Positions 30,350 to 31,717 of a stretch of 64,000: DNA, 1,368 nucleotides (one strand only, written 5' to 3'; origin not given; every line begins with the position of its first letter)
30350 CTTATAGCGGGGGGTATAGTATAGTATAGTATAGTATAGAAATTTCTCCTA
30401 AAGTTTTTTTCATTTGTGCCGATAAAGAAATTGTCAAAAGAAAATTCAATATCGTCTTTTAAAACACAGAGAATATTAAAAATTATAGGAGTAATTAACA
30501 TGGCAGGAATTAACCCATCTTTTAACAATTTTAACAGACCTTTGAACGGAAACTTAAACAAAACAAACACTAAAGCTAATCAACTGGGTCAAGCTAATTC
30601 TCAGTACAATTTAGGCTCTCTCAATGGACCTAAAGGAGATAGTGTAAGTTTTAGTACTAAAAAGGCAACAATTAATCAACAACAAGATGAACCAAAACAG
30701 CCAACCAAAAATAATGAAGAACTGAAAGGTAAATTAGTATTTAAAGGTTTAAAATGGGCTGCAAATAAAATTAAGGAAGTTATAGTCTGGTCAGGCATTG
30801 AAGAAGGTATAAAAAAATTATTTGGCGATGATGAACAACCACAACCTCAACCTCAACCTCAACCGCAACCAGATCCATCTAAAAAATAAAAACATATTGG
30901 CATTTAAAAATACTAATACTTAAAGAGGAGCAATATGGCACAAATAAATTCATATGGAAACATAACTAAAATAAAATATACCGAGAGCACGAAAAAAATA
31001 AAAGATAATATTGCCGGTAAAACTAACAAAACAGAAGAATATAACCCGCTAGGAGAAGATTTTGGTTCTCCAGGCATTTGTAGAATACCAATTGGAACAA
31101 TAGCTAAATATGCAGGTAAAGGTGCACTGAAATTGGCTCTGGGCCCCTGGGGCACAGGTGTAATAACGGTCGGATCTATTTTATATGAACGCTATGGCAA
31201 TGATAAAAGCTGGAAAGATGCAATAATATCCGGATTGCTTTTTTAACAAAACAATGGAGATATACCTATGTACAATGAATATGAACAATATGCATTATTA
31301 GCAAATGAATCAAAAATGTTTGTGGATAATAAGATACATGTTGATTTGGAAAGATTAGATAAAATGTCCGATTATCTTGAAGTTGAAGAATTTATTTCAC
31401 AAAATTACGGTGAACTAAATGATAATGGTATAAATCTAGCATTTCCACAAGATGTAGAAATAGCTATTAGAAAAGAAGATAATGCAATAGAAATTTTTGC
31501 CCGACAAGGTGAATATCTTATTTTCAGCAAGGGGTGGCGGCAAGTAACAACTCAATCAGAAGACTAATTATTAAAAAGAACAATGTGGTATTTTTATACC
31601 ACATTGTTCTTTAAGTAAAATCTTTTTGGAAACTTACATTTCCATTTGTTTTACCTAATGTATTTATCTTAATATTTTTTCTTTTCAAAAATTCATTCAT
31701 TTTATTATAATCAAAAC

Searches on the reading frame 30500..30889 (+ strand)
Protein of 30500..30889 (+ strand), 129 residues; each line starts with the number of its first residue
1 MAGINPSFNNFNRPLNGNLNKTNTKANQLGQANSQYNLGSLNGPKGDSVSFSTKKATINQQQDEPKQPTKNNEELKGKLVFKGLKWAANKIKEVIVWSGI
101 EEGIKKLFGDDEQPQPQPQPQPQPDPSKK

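Call 7: search_protein_families(library=pfam, proteins=[window:30500-30889:+], max_evalue=0.01)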
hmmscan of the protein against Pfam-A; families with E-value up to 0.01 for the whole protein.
window:30500-30889:+ (129 aa): 0 families

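Call 8: search_protein_families(library=ncbifam, proteins=[window:30500-30889:+], max_evalue=0.01)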
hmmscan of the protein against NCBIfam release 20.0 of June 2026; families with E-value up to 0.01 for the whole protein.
window:30500-30889:+ (129 aa): 0 families

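Call 30: search_protein_families(library=pfam, proteins=[window:30500-30886:+], max_evalue=10)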
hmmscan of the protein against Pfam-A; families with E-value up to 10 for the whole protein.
window:30500-30886:+ (129 aa): 0 families

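Call 75: search_solved_structures(query=A5, max_evalue=10)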
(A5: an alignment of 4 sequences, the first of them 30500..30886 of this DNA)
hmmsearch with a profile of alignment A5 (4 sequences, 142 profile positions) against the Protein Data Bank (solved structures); distinct sequences matched with E-value up to 10: 0.

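Call 78: search_protein_families(library=phrogs, proteins=[window:30500-30886:+], max_evalue=0.1)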
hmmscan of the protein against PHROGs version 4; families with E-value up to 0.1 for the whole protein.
window:30500-30886:+ (129 aa): 0 families

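Call 79: search_protein_families(library=padloc, proteins=[window:30500-30886:+], max_evalue=0.1)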
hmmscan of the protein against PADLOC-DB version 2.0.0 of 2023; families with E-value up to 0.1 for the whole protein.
window:30500-30886:+ (129 aa): 0 families

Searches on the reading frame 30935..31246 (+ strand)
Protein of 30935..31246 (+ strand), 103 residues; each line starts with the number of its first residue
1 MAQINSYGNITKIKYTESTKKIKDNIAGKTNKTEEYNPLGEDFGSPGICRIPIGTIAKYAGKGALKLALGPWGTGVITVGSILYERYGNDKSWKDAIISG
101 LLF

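Call 7: search_protein_families(library=pfam, proteins=[window:30935-31246:+], max_evalue=0.01)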
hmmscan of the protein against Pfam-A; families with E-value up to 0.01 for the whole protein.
window:30935-31246:+ (103 aa): 0 families

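Call 8: search_protein_families(library=ncbifam, proteins=[window:30935-31246:+], max_evalue=0.01)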
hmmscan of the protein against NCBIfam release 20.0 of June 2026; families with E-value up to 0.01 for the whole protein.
window:30935-31246:+ (103 aa): 0 families

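Call 9: find_encoding_contigs(protein=window:30935-31243:+, flank=10000, max_places=6)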
Protein window:30935-31243:+ (103 aa): 24 contigs read that carry it; 3 places shown.
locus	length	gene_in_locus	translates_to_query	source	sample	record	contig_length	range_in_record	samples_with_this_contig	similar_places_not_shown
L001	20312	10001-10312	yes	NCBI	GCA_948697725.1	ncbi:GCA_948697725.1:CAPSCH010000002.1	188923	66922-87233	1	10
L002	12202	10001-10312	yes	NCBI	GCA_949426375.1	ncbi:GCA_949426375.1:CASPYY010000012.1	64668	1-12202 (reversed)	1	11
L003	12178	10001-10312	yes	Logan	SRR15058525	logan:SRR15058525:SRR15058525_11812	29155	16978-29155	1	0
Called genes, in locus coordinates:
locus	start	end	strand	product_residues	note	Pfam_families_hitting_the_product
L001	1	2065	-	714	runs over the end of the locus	-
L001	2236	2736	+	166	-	PF01281:Ribosomal_L9_N, PF03948:Ribosomal_L9_C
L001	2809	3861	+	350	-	-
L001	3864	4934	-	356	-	-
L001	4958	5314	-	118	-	-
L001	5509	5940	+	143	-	PF03938:OmpH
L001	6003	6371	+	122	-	-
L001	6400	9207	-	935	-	PF00133:tRNA-synt_1, PF09334:tRNA-synt_1g, PF01406:tRNA-synt_1e (weak), PF08264:Anticodon_1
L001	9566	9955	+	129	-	-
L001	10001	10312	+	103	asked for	-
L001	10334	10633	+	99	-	-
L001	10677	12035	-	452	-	PF00375:SDF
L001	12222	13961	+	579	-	PF01501:Glyco_transf_8, PF18404:Glyco_transf_24, PF00535:Glycos_transf_2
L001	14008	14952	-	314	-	PF02355:SecD_SecF_C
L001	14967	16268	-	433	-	PF21760:SecD_1st, PF22599:SecDF_P1_head, PF02355:SecD_SecF_C, PF03176:MMPL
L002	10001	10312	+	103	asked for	-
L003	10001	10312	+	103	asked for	-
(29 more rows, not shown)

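Call 12: find_homologous_proteins(query=window:30935-31243:+, max_evalue=0.01)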
Query window:30935-31243:+ (103 aa): 1 proteins with E <= 0.01 among 2 candidates.
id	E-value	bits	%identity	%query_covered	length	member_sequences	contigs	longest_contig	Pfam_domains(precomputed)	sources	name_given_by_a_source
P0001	2.1e-62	226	100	100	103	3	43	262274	-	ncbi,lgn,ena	-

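Call 30: search_protein_families(library=pfam, proteins=[window:30935-31243:+], max_evalue=10)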
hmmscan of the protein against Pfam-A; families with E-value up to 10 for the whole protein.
window:30935-31243:+ (103 aa): 0 families

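Call 76: search_solved_structures(query=A6, max_evalue=10)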
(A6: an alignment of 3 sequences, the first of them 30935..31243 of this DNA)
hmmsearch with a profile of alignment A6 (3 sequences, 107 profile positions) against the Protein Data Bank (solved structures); distinct sequences matched with E-value up to 10: 2.
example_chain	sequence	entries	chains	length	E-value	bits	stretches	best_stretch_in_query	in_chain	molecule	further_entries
6g6m_A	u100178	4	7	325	0.18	15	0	3-27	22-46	Tako8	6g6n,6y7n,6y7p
6y7o_A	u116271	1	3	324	0.37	14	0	3-27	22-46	Tako8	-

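Call 78: search_protein_families(library=phrogs, proteins=[window:30935-31243:+], max_evalue=0.1)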
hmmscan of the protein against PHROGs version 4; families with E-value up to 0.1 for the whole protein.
window:30935-31243:+ (103 aa): 0 families

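Call 79: search_protein_families(library=padloc, proteins=[window:30935-31243:+], max_evalue=0.1)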
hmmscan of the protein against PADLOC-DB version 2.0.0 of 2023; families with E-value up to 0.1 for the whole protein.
window:30935-31243:+ (103 aa): 0 families

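Call 103: predict_structure(protein=window:30935-31243:+)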
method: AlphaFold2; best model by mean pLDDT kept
length: 103 residues; sequences in the alignment: 1
mean_pLDDT: 42.0   pTM: 0.20
mean pLDDT of the five models: 42.0, 37.2, 37.0, 36.3, 36.3
residues with pLDDT >= 90: 0; 70-90: 0; 50-70: 11; < 50: 92
segments of 3 or more residues with pLDDT < 50: 1-86, 99-103
pLDDT, mean of each block of 10 residues (from residue 1): 35 40 41 38 38 41 41 45 49 51 42
secondary structure, 60 per line:
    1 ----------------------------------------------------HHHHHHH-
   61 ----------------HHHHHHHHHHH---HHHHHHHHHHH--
elements in order: H53-59 H77-87 H91-101

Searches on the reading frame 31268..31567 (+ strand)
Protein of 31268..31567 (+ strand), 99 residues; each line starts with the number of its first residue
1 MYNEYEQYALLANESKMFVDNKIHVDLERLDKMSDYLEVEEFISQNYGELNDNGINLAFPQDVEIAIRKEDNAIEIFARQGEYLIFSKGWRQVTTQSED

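Call 7: search_protein_families(library=pfam, proteins=[window:31268-31567:+], max_evalue=0.01)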
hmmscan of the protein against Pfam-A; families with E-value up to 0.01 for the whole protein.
window:31268-31567:+ (99 aa): 0 families

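Call 8: search_protein_families(library=ncbifam, proteins=[window:31268-31567:+], max_evalue=0.01)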
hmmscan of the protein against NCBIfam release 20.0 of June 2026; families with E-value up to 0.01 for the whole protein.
window:31268-31567:+ (99 aa): 0 families

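Call 13: find_homologous_proteins(query=window:31268-31564:+, max_evalue=0.01)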
Query window:31268-31564:+ (99 aa): 4 proteins with E <= 0.01 among 5 candidates.
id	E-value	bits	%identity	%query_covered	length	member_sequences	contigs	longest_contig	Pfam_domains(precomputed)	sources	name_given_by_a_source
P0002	9.7e-58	210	99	100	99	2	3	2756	-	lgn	-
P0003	5.0e-33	131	62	100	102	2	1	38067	-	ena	-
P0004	9.5e-33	130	62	100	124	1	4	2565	-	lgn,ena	-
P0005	1.3e-32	130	60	97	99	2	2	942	-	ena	-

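Call 16: find_encoding_contigs(protein=P0003, flank=6000, max_places=4)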
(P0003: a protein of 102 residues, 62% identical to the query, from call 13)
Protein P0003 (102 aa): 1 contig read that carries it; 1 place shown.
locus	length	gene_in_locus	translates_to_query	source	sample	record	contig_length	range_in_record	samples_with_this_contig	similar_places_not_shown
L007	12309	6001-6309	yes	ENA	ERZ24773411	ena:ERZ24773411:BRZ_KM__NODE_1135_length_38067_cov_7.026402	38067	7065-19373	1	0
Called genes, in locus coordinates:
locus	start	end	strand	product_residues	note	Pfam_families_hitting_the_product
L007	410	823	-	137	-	PF02049:FliE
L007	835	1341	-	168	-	PF00460:Flg_bb_rod, PF06429:Flg_bbr_C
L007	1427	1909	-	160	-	-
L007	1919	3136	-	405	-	PF02518:HATPase_c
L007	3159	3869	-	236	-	PF00072:Response_reg, PF08281:Sigma70_r4_2 (weak), PF00196:GerE, PF04545:Sigma70_r4 (faint)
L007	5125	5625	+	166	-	-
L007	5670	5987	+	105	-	-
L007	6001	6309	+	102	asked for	-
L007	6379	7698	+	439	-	PF10396:TrmE_N, PF00350:Dynamin_N (faint), PF00009:GTP_EFTU (faint), PF12631:MnmE_helical, PF01926:MMR_HSR1, PF02421:FeoB_N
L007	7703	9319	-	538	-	-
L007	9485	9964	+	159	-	PF00334:NDK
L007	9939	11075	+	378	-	PF01702:TGT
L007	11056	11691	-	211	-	-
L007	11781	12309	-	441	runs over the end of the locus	PF02874:ATP-synt_ab_N, PF00006:ATP-synt_ab, PF18269:T3SS_ATPase_C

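Call 17: find_encoding_contigs(protein=P0004, flank=6000, max_places=4)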
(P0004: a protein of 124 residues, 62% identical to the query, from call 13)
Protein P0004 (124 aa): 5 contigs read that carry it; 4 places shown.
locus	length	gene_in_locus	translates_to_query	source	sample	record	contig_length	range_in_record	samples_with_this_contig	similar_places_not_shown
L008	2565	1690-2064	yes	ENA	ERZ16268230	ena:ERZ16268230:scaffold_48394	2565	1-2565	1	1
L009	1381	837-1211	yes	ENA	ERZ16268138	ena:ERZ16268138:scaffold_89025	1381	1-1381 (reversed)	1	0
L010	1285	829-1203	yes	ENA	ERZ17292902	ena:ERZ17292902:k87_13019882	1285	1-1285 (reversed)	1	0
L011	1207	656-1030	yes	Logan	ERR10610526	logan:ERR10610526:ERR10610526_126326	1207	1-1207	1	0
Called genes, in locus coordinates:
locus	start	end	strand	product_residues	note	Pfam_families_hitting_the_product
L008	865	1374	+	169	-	-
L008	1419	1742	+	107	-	-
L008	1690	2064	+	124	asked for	-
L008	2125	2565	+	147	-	?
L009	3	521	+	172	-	?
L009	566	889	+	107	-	-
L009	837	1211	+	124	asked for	-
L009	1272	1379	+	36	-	?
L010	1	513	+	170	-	?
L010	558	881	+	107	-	-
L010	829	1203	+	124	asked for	-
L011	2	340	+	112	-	?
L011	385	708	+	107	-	-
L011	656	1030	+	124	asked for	-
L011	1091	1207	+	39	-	?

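Call 24: find_related_loci(query=A1, collection=genome_contigs, flank=10000)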
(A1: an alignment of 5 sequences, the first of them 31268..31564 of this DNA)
Query A1 (99 aa) in genome_contigs; peptide patterns used: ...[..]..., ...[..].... (x = any residue, [..] = any of these).
38 stretches matched a pattern, but none encodes a relative of the query by tblastn (E <= 1e-3).

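Call 30: search_protein_families(library=pfam, proteins=[window:31268-31564:+, L007:5125-5622:+, L007:5670-5984:+, L007:6001-6306:+], max_evalue=10)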
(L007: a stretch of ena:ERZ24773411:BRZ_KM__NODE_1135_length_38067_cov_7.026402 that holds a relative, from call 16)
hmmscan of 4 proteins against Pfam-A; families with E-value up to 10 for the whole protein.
window:31268-31564:+ (99 aa): 1 family
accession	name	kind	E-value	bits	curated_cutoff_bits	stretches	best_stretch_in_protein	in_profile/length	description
PF09183.16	DUF1947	-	0.15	12.8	22.5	1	47-71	14-38/65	Domain of unknown function (DUF1947)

L007:5125-5622:+ (166 aa): 3 families
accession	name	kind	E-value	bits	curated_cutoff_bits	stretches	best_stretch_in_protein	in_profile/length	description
PF08236.17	SRI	-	0.041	14.6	23.5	1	107-164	6-64/78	SRI (Set2 Rpb1 interacting) domain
PF01080.22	Presenilin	-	0.11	11.7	34.3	1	20-110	251-341/408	Presenilin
PF24118.1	DUF7392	-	0.22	12.3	27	1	108-127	76-95/113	Domain of unknown function (DUF7392)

L007:5670-5984:+ (105 aa): 0 families

L007:6001-6306:+ (102 aa): 1 family
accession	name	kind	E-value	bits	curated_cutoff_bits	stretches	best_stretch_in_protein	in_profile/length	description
PF17832.7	Pre-PUA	-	0.0023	18.9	23.5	1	32-88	14-70/86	Pre-PUA-like domain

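Call 38: predict_structure(alignment_id=A1)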
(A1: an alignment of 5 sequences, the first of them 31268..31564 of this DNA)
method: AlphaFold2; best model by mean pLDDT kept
length: 99 residues; sequences in the alignment: 5
mean_pLDDT: 79.3   pTM: 0.66
mean pLDDT of the five models: 79.3, 75.2, 74.2, 71.3, 69.5
residues with pLDDT >= 90: 36; 70-90: 38; 50-70: 19; < 50: 6
segments of 3 or more residues with pLDDT < 50: 97-99
pLDDT, mean of each block of 10 residues (from residue 1): 52 54 86 91 88 85 88 90 91 65
secondary structure, 60 per line:
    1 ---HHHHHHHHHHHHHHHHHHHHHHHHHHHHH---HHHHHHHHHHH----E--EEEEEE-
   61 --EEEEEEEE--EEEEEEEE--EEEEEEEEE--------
elements in order: H4-32 H36-46 E54-59 E63-70 E73-80 E83-91

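Call 44: fold_search(model_id=the predicted structure, library=pdb)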
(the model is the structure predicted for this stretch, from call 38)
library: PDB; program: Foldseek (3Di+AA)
matches with E <= 10: 804; with E <= 0.001: 0
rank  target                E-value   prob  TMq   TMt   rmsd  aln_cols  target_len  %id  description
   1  4h0a_A                2.1e-01  0.90  0.34  0.13   9.3        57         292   12  Crystal structure of a cysteine-rich secretory protein (SAV1118) from Staphylococcus aureus subsp. aureus Mu50 at 1.90 (released 2012-09-26)
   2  4h0a_B                2.1e-01  0.90  0.34  0.12   9.3        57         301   12  Crystal structure of a cysteine-rich secretory protein (SAV1118) from Staphylococcus aureus subsp. aureus Mu50 at 1.90 (released 2012-09-26)
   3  4x7p_A                2.3e-01  0.21  0.27  0.07  16.1       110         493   12  Crystal structure of apo S. aureus TarM (released 2015-02-18)
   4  8es4_A                4.3e-01  0.30  0.25  0.06  11.5        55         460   20  Focused reconstruction of HRP29 tail (released 2023-10-18)
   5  7dze_A                7.9e-01  0.72  0.37  0.29   2.1        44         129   14  Fabp ground state captured by XFELs (released 2022-07-27)
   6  5w7z_A                7.9e-01  0.20  0.24  0.08   7.9        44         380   18  Crystal structure of DNA polymerase III subunit beta from Rickettsia conorii (released 2017-07-26)
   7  6d46                  9.5e-01  0.20  0.24  0.08   8.4        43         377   23  Crystal structure of a DNA polymerase III subunit beta DnaN sliding clamp from Rickettsia typhi str. Wilmington (released 2018-05-02)
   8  5w7z_B                9.5e-01  0.16  0.24  0.08   8.3        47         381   21  Crystal structure of DNA polymerase III subunit beta from Rickettsia conorii (released 2017-07-26)
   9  6ptv_D                1.0e+00  0.18  0.24  0.07   7.9        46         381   20  Crystal structure of a DnaN sliding clamp (DNA polymerase III subunit beta) from Rickettsia rickettsii bound to grisel (released 2019-08-07)
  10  6man_A                1.0e+00  0.16  0.25  0.08   8.4        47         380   19  Crystal structure of a DnaN sliding clamp DNA polymerase III subunit beta from Rickettsia bellii RML369-C (released 2018-09-05)
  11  9atp_C                1.0e+00  0.13  0.18  0.04  13.7        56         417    9  local refinement of XBB.1.5 spike/Nanosota-3C complex (released 2024-09-18)
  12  3q4k_A                1.1e+00  0.20  0.23  0.08   6.9        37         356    8  Structure of a small peptide ligand bound to E.coli DNA sliding clamp (released 2011-12-28)
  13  5yvq_A                1.1e+00  0.28  0.24  0.07   2.4        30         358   17  Complex of Mu phage tail fiber and its chaperone (released 2019-05-22)
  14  4ygt                  1.1e+00  0.25  0.28  0.20   9.2        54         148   13  Crystal structure of a DUF4309 family protein (YjgB) from Bacillus subtilis subsp. subtilis str. 168 at 2.13 A resolutio (released 2015-03-18)
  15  6dm6_B                1.1e+00  0.16  0.24  0.08   8.0        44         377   18  Structure of DNA polymerase III subunit beta from Rickettsia conorii in complex with a natural product (released 2019-06-12)
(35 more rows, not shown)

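Call 56: search_protein_families(library=ncbifam, proteins=[L007:5125-5622:+, L007:5670-5984:+], max_evalue=1)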
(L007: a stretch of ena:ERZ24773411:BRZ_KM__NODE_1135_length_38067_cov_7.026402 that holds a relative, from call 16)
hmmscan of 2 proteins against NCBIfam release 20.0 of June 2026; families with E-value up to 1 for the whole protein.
L007:5125-5622:+ (166 aa): 0 families

L007:5670-5984:+ (105 aa): 0 families

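Call 64: find_related_loci(query=A1, collection=metagenome_contigs, flank=5000)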
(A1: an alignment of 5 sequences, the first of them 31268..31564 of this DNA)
Query A1 (99 aa) in metagenome_contigs; peptide patterns used: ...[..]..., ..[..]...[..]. (x = any residue, [..] = any of these).
450 stretches matched a pattern; 1 encode a relative of the query (tblastn E <= 1e-3); 1 distinct loci.
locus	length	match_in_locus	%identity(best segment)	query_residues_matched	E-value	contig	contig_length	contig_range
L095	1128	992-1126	51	1-45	5e-14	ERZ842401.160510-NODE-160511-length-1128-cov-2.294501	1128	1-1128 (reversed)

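Call 65: find_encoding_contigs(protein=P0005, flank=5000, max_places=4)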
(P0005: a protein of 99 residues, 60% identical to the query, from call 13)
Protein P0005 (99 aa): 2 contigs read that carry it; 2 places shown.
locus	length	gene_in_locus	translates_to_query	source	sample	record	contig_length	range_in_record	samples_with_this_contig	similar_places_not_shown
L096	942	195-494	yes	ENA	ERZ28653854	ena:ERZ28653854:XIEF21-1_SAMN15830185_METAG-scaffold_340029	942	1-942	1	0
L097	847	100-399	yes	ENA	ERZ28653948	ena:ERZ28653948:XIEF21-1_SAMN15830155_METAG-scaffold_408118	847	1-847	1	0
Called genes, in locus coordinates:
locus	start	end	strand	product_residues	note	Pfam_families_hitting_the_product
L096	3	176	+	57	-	?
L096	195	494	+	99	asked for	-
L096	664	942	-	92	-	?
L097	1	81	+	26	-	?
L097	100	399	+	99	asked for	-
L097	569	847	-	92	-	?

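Call 77: search_solved_structures(query=A1, max_evalue=10)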
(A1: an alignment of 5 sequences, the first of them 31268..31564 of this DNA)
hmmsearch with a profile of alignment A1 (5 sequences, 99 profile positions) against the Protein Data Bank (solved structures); distinct sequences matched with E-value up to 10: 0.

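Call 78: search_protein_families(library=phrogs, proteins=[window:31268-31564:+, L007:5670-5984:+, L007:6001-6306:+], max_evalue=0.1)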
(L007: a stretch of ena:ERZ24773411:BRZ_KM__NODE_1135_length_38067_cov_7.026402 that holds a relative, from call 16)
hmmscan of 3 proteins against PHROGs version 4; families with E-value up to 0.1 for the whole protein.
window:31268-31564:+ (99 aa): 0 families

L007:5670-5984:+ (105 aa): 0 families

L007:6001-6306:+ (102 aa): 1 family
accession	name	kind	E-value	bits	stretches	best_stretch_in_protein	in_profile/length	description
phrog_31411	-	unknown function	0.006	17.2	1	11-78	113-173/232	-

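Call 79: search_protein_families(library=padloc, proteins=[window:31268-31564:+, L007:5670-5984:+, L007:6001-6306:+], max_evalue=0.1)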
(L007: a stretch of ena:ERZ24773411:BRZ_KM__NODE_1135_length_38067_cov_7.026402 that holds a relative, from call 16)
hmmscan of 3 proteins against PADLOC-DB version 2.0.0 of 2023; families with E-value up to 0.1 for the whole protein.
window:31268-31564:+ (99 aa): 0 families

L007:5670-5984:+ (105 aa): 0 families

L007:6001-6306:+ (102 aa): 0 families
